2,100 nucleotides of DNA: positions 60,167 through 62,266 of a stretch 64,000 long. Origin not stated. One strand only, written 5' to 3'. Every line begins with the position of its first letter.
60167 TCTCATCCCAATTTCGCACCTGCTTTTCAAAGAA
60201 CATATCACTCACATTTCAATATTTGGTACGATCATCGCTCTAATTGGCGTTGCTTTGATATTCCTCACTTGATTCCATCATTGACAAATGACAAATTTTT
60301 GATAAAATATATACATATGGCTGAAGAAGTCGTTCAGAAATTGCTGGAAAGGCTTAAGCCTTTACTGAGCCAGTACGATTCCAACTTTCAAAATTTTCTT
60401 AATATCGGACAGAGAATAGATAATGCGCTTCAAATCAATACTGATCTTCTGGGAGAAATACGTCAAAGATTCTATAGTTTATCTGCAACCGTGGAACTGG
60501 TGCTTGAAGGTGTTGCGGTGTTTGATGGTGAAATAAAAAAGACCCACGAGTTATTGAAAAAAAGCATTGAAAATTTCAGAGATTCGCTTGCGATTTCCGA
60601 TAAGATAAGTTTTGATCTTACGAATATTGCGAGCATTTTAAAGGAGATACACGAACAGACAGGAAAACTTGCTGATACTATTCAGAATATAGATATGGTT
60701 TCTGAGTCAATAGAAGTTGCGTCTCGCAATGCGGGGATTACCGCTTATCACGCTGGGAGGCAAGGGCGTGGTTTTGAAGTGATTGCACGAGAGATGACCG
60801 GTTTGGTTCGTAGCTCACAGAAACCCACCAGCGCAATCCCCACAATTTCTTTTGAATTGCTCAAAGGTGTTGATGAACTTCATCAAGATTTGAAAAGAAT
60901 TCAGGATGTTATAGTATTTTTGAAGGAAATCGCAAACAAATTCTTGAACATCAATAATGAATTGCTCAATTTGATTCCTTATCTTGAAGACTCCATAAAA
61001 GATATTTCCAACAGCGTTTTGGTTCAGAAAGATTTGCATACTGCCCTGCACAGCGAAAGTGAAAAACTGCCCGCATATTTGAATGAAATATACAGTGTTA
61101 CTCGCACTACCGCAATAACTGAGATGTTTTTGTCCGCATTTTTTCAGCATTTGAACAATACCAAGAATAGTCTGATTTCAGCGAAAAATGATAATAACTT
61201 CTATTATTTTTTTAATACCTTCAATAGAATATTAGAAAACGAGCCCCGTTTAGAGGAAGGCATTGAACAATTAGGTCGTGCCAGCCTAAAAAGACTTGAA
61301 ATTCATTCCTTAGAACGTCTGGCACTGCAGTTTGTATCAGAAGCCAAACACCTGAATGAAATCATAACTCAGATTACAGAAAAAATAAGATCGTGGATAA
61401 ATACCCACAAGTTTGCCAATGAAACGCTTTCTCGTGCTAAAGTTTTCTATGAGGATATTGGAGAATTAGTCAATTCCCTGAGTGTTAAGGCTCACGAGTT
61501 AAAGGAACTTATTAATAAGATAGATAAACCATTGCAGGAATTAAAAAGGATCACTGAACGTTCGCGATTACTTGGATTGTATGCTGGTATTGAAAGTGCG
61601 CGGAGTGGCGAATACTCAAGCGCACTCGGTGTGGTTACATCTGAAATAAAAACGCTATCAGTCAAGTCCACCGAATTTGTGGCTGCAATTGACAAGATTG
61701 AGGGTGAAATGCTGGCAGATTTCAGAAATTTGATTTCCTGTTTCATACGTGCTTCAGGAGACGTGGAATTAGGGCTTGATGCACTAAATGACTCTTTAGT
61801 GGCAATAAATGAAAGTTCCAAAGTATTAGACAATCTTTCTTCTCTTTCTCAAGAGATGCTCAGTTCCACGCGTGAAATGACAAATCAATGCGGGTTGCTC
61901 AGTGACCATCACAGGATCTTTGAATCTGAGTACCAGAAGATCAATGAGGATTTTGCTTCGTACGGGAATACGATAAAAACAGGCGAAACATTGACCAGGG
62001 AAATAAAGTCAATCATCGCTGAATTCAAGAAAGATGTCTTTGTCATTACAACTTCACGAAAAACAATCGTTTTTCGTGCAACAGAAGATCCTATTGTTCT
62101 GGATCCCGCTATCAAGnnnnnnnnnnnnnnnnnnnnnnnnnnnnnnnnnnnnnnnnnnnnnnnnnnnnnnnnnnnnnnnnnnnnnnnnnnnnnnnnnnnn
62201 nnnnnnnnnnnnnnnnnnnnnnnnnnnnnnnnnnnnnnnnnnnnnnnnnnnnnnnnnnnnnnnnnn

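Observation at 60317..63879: Soluble double-signalling-domain chemoreceptor with a C-terminal OppA/DppA-type sensor, paired with CheW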

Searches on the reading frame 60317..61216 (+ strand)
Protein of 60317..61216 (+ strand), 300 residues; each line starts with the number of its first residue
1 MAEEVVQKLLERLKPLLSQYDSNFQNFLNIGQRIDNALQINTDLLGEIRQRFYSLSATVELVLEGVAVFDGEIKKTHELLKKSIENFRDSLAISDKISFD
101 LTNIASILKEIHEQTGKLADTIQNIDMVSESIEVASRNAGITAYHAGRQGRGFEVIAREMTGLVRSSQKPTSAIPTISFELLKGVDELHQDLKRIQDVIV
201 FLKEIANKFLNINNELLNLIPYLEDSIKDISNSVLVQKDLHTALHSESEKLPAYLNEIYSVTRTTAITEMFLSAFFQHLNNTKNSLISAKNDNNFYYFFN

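Call 5: search_protein_families(library=pfam, proteins=[window:60317-61216:+], max_evalue=1)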
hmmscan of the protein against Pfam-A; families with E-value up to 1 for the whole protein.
window:60317-61216:+ (300 aa): 14 families
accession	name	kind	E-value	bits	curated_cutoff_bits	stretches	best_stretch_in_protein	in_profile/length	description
PF00015.26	MCPsignal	-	3.1e-11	43.9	34.6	1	101-234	18-151/172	Methyl-accepting chemotaxis protein (MCP) signalling domain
PF04513.17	Baculo_PEP_C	-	0.001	19.6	38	1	39-125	41-111/140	Baculovirus polyhedron envelope protein, PEP, C terminus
PF04108.17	ATG17_like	-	0.015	15.2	43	1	4-258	112-291/355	Autophagy protein ATG17-like domain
PF05335.18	DUF745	-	0.024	14.8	33.3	1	3-59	99-155/183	Protein of unknown function (DUF745)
PF07889.17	DUF1664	-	0.061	13.8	34.6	1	54-133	38-121/124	Protein of unknown function (DUF1664)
PF08654.15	DASH_Dad2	-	0.078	13.8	26.9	1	84-138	11-65/99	DASH complex subunit Dad2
PF14769.11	CLAMP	-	0.11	13.4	22.7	1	226-279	34-84/99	Flagellar C1a complex subunit C1a-32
PF06009.19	Laminin_II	-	0.11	13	33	1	47-135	14-102/138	Laminin Domain II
PF09686.15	Plasmid_RAQPRD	-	0.13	12.9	23.1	0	115-140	6-31/76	Plasmid protein of unknown function (Plasmid_RAQPRD)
PF15456.11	Uds1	-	0.37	11.4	28.8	0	72-108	25-61/123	Up-regulated During Septation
PF09763.15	Sec3_CC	-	0.41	10.9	27.1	1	95-138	38-81/133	Exocyst complex component Sec3, coiled-coil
PF06103.16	DUF948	-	0.59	10.8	37.2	0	72-133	23-85/89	Bacterial protein of unknown function (DUF948)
PF14712.11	Snapin_Pallidin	-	0.85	10.6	29.6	0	180-219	31-74/89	Snapin/Pallidin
PF16088.10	BORCS7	-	0.92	10.2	27.3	1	75-132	43-100/103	BLOC-1-related complex sub-unit 7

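Call 24: search_solved_structures(query=window:60317-61216:+, max_evalue=0.01, show_alignments=2)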
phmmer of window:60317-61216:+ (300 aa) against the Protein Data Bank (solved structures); distinct sequences matched with E-value up to 0.01: 13.
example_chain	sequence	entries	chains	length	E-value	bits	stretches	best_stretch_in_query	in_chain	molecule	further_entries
1qu7_A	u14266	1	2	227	2.9e-07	33.4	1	101-175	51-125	METHYL-ACCEPTING CHEMOTAXIS PROTEIN I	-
3zx6_A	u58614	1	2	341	3.3e-07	33.2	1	8-176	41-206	HAMP, METHYL-ACCEPTING CHEMOTAXIS PROTEIN I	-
3g67_A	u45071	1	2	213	5.1e-07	32.6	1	46-251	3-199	Methyl-accepting chemotaxis protein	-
8c5v_I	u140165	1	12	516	1.1e-06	31.5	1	100-175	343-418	Methyl-accepting chemotaxis protein I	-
6s1k_E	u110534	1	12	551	1.2e-06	31.4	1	100-175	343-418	Methyl-accepting chemotaxis protein I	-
3g6b_A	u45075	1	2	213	1.3e-06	31.3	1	46-251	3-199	Methyl-accepting chemotaxis protein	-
2ch7_A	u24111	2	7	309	2.5e-05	27.1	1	78-234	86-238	METHYL-ACCEPTING CHEMOTAXIS PROTEIN | Methyl-accepting chemotaxis protein 2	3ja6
3ja6_H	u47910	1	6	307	2.9e-05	26.9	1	78-227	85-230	Methyl-accepting chemotaxis protein 2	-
2ch7_B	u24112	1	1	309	3.1e-05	26.8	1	78-229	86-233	METHYL-ACCEPTING CHEMOTAXIS PROTEIN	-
31cj_A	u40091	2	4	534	8.9e-05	25.3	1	101-232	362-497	Aerotaxis receptor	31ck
4jpb_B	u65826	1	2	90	0.00021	24.1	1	110-183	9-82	Methyl-accepting chemotaxis protein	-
6s18_A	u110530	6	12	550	0.00021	24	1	59-177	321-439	Aromatic acid chemoreceptor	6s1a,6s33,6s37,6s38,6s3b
3ur1_C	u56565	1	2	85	0.00026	23.8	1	113-183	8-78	Methyl-accepting chemotaxis protein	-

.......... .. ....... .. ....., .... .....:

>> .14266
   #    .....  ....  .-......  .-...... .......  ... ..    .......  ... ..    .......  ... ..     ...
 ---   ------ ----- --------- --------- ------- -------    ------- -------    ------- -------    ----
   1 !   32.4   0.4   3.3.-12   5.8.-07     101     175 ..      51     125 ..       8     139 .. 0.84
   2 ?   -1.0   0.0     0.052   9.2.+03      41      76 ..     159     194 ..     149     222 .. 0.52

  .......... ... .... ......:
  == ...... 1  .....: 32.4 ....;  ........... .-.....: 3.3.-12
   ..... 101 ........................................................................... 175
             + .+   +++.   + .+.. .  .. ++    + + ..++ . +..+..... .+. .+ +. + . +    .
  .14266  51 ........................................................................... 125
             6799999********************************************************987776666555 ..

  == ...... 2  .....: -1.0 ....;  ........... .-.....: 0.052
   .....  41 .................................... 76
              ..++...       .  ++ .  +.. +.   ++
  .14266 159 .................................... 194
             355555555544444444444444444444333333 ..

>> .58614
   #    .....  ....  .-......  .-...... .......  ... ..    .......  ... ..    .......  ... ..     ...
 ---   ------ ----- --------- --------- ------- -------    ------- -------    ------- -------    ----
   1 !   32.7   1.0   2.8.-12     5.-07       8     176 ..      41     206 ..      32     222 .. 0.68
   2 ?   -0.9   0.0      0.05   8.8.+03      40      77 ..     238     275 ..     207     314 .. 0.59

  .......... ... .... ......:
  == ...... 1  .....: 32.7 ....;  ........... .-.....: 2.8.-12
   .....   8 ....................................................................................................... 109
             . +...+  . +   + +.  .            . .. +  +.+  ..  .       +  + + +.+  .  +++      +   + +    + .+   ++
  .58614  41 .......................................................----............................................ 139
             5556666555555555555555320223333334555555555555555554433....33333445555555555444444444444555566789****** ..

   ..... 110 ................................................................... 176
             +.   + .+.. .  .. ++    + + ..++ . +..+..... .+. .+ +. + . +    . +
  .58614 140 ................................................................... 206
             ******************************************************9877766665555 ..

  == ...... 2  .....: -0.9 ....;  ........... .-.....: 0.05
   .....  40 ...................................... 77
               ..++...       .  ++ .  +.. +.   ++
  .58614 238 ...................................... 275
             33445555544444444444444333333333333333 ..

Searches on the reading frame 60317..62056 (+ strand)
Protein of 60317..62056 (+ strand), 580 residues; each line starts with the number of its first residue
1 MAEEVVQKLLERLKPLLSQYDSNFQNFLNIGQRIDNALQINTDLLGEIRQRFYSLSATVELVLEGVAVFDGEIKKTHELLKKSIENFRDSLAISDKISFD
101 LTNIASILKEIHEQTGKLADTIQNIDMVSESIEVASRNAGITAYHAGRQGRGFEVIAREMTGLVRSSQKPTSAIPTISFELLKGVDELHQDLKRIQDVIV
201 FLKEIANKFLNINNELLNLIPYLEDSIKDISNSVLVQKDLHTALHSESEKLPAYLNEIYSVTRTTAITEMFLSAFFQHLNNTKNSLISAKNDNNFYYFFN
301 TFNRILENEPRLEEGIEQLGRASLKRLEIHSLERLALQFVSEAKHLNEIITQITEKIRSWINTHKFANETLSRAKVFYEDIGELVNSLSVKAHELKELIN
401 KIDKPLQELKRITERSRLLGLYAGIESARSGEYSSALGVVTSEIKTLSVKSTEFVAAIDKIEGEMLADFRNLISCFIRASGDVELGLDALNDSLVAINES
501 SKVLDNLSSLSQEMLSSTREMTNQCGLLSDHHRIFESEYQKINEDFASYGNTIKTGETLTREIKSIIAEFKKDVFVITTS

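Call 82: predict_structure(alignment_id=A2)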
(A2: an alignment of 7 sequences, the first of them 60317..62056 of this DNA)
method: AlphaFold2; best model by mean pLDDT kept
length: 580 residues; sequences in the alignment: 7
mean_pLDDT: 86.6   pTM: 0.63
mean pLDDT of the five models: 86.6, 82.2, 80.3, 78.6, 77.8
residues with pLDDT >= 90: 271; 70-90: 274; 50-70: 33; < 50: 2
segments of 3 or more residues with pLDDT < 50: none
pLDDT, mean of each block of 10 residues (from residue 1): 74 84 85 88 89 89 90 93 94 93 95 92 87 86 84 87 86 90 94 92 92 92 92 92 87 81 73 73 76 77 75 64 62 84 93 92 94 94 94 94 91 88 86 81 87 91 94 94 95 95 93 92 90 87 83 80 82 60
secondary structure, 60 per line:
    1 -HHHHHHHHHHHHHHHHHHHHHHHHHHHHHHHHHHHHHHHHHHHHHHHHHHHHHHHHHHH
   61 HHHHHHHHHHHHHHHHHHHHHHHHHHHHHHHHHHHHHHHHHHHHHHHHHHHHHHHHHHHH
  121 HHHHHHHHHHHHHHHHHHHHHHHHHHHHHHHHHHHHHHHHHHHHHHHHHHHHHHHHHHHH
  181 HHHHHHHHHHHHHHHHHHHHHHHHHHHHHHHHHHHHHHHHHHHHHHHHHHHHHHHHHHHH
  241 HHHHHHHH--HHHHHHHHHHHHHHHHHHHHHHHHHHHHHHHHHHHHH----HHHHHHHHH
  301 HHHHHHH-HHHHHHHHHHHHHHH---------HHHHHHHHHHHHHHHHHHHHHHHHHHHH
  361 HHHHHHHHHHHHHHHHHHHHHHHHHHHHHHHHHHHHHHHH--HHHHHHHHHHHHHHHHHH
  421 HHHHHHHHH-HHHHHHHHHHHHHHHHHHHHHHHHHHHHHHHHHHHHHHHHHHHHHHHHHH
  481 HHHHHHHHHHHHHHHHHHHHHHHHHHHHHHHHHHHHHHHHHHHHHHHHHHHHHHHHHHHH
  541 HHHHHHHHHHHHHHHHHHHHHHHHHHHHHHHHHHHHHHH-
elements in order: H2-248 H251-287 H292-307 H309-323 H333-400 H403-429 H431-579

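Call 86: fold_search(model_id=the predicted structure, library=pdb)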
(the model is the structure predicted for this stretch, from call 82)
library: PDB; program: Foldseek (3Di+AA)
matches with E <= 10: 579; with E <= 0.001: 7
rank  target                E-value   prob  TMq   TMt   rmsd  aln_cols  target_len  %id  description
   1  9qe0_A                5.5e-05  0.99  0.18  0.09  85.8       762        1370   11  Neobacillus vireti Wadjet-II JetABC dimer (released 2025-06-25)
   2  8w20_A                1.4e-04  0.98  0.17  0.14  72.7       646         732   12  Umb1 umbrella toxin particle (released 2024-04-17)
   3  7qcd_B                4.4e-04  0.85  0.15  0.09  122.4       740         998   11  CryoEM structure of the Smc5/6-holocomplex (composite structure) (released 2022-09-21)
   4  6yvu_A                5.0e-04  0.95  0.19  0.11  54.7       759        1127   13  Condensin complex from S.cerevisiae ATP-free apo non-engaged state (released 2020-07-15)
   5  6yvu_B                5.4e-04  0.93  0.18  0.10  36.9       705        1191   11  Condensin complex from S.cerevisiae ATP-free apo non-engaged state (released 2020-07-15)
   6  9a65_A                8.3e-04  1.00  0.36  0.36  123.0       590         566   14  Integrative model of YVAQ-MCPB by crosslinking MS and deep learning (released 2024-09-18)
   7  7ogt_B                9.5e-04  0.99  0.25  0.21  20.6       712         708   13  Folded elbow of cohesin (released 2021-07-28)
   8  8i4x_B                1.3e-03  0.80  0.16  0.09  121.9       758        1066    9  Cryo-EM structure of 5-subunit Smc5/6 (released 2024-06-26)
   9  6z9l_A                1.5e-03  1.00  0.25  0.21  125.1       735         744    9  Enterococcal PrgA (released 2020-09-16)
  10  7qcd_A                2.6e-03  0.72  0.16  0.10  121.6       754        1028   10  CryoEM structure of the Smc5/6-holocomplex (composite structure) (released 2022-09-21)
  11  7yqh_B                3.3e-03  0.99  0.23  0.13  123.2       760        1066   10  Cryo-EM structure of 8-subunit Smc5/6 (released 2024-01-31)
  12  8c5v_I                4.7e-03  0.99  0.26  0.28  108.8       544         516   12  Chemotaxis core signalling unit from E protein lysed E. coli cells (released 2023-09-13)
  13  7a0g_HHH              5.6e-03  0.85  0.14  0.22  31.5       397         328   10  Structure of the SmhB pore of the tripartite alpha-pore forming toxin, Smh, from Serratia marcescens. (released 2021-03-31)
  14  9a69_B                5.8e-03  1.00  0.35  0.31  53.9       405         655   12  Integrative model of MCPB-MCPC by crosslinking MS and deep learning (released 2024-09-18)
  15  7a0g_AAA              5.8e-03  0.85  0.14  0.23  41.7       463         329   10  Structure of the SmhB pore of the tripartite alpha-pore forming toxin, Smh, from Serratia marcescens. (released 2021-03-31)
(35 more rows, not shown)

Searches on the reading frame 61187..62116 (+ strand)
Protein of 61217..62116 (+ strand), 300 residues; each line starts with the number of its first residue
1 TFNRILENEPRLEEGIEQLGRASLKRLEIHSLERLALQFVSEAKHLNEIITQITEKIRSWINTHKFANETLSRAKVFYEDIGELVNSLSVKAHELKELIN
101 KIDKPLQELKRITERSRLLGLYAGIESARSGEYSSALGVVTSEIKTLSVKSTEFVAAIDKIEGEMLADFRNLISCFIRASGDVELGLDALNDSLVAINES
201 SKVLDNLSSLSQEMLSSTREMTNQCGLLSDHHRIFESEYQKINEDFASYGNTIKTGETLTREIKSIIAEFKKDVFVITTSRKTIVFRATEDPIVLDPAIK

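Call 5: search_protein_families(library=pfam, proteins=[window:61217-62116:+], max_evalue=1)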
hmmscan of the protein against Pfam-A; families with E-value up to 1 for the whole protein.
window:61217-62116:+ (300 aa): 23 families
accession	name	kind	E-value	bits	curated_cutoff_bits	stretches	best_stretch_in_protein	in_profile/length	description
PF00015.26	MCPsignal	-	4.6e-12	46.6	34.6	1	85-223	18-156/172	Methyl-accepting chemotaxis protein (MCP) signalling domain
PF10046.14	BLOC1_2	-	0.00099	19.9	33.4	1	48-115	9-73/96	Biogenesis of lysosome-related organelles complex-1 subunit 2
PF04108.17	ATG17_like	-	0.0017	18.3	43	1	56-272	104-275/355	Autophagy protein ATG17-like domain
PF04136.21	COG3_N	-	0.0041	17.5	27.9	1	194-259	17-82/147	Conserved oligomeric Golgi complex subunit 3, N-terminal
PF19191.5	HEF_HK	-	0.0068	17.3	24.1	0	88-117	6-35/67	HEF_HK domain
PF03735.19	ENT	-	0.015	15.7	28.5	0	81-112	34-67/71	ENT domain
PF11932.13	DUF3450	-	0.03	14.1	32.6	0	30-109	19-98/241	Protein of unknown function (DUF3450)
PF03836.20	RasGAP_C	-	0.037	14.6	26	1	29-110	9-91/137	RasGAP C-terminus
PF03978.18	Borrelia_REV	-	0.039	14.2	27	1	43-161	63-175/181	Borrelia burgdorferi REV protein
PF05791.16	Bacillus_HBL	-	0.04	14.2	29.1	0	198-272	98-172/177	Bacillus haemolytic enterotoxin (HBL)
PF04740.18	LXG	-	0.079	13.3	26.5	1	25-108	1-86/202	LXG domain of WXG superfamily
PF07889.17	DUF1664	-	0.092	13.2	34.6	0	31-103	49-121/124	Protein of unknown function (DUF1664)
PF04286.17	DUF445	-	0.092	13.1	33.8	1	9-107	102-204/368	Protein of unknown function (DUF445)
PF24635.1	DUF7632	-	0.11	13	27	1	258-295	28-65/95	Domain of unknown function (DUF7632)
PF13949.11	ALIX_LYPXL_bnd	-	0.11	12.1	30.8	0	228-273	186-231/295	ALIX V-shaped domain binding to HIV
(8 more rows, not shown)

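Call 25: search_solved_structures(query=window:61187-62056:+, max_evalue=0.01, show_alignments=2)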
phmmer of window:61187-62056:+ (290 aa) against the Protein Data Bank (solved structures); distinct sequences matched with E-value up to 0.01: 12.
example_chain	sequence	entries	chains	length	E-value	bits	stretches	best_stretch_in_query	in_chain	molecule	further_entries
6s18_A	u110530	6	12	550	1.1e-06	31.8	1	50-188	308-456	Aromatic acid chemoreceptor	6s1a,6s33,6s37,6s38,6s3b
3g6b_A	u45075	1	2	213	1.8e-06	31.1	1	75-168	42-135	Methyl-accepting chemotaxis protein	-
3g67_A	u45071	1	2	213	3.3e-06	30.2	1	75-175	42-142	Methyl-accepting chemotaxis protein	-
4jpb_B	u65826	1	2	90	9.6e-06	28.7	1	104-176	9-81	Methyl-accepting chemotaxis protein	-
3ur1_C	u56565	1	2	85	1.1e-05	28.6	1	104-176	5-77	Methyl-accepting chemotaxis protein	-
1qu7_A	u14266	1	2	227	0.0003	23.8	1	52-175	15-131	METHYL-ACCEPTING CHEMOTAXIS PROTEIN I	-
3zx6_A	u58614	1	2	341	0.00077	22.5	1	52-175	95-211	HAMP, METHYL-ACCEPTING CHEMOTAXIS PROTEIN I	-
8c5v_I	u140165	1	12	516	0.0022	21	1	53-173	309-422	Methyl-accepting chemotaxis protein I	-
6s1k_E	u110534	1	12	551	0.0022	21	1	53-174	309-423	Methyl-accepting chemotaxis protein I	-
2ch7_A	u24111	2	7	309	0.0029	20.6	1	111-235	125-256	METHYL-ACCEPTING CHEMOTAXIS PROTEIN | Methyl-accepting chemotaxis protein 2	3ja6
2ch7_B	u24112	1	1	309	0.0036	20.3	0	99-235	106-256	METHYL-ACCEPTING CHEMOTAXIS PROTEIN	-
3ja6_H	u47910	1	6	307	0.004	20.1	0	111-234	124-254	Methyl-accepting chemotaxis protein 2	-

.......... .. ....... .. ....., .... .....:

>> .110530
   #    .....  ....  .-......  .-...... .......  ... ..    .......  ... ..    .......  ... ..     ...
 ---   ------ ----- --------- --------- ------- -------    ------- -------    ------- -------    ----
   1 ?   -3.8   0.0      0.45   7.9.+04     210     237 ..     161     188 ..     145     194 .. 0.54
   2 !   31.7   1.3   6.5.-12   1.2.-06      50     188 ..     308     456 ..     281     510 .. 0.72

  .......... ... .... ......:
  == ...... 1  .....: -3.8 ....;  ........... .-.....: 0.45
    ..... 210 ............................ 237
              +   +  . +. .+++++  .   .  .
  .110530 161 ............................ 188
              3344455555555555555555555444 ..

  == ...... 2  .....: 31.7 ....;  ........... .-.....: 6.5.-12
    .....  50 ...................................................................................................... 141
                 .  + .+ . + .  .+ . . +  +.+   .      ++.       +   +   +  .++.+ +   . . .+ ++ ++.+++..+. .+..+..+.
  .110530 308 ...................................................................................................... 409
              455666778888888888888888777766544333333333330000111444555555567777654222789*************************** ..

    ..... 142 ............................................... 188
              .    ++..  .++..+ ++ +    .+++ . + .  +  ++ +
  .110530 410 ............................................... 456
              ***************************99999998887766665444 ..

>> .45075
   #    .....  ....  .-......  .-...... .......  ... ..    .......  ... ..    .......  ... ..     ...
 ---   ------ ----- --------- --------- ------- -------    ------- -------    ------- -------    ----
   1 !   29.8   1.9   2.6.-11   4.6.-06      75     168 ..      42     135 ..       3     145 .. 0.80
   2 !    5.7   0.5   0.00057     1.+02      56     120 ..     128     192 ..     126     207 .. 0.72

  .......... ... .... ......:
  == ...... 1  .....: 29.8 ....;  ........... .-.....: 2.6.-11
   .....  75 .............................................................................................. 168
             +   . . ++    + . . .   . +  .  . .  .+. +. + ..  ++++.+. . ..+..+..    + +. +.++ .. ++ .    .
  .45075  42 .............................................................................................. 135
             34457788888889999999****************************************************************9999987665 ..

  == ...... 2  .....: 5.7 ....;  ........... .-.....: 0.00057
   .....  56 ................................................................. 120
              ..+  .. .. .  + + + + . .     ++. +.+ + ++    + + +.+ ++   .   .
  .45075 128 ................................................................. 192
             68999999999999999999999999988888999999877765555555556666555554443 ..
